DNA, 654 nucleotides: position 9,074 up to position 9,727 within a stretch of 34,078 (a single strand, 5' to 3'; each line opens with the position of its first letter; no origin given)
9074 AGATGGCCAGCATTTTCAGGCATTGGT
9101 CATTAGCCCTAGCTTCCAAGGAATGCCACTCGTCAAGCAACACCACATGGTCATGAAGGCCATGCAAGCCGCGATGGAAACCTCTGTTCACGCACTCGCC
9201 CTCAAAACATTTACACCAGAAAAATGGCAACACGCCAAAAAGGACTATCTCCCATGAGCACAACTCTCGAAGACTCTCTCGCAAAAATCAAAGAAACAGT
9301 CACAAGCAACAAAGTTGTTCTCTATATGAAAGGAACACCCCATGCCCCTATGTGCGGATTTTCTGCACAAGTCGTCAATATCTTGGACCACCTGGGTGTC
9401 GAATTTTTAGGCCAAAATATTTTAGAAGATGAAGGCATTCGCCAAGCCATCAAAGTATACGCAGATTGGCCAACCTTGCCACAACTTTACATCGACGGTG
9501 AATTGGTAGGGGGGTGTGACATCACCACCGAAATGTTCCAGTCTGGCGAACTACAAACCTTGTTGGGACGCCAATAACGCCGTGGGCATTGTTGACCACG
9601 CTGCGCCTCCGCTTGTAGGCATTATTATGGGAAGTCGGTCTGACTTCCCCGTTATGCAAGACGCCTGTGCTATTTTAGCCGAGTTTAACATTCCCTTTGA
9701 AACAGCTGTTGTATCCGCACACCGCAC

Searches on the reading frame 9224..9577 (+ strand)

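Call 14: search_protein_families(library=pfam, proteins=[window:9224-9577:+], max_evalue=0.001)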
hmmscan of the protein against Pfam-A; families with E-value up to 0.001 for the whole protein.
window:9224-9577:+ (117 aa): 1 family
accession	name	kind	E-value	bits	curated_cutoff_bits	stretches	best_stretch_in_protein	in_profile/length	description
PF00462.30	Glutaredoxin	-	9.9e-19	67.7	22.9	1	31-95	1-60/60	Glutaredoxin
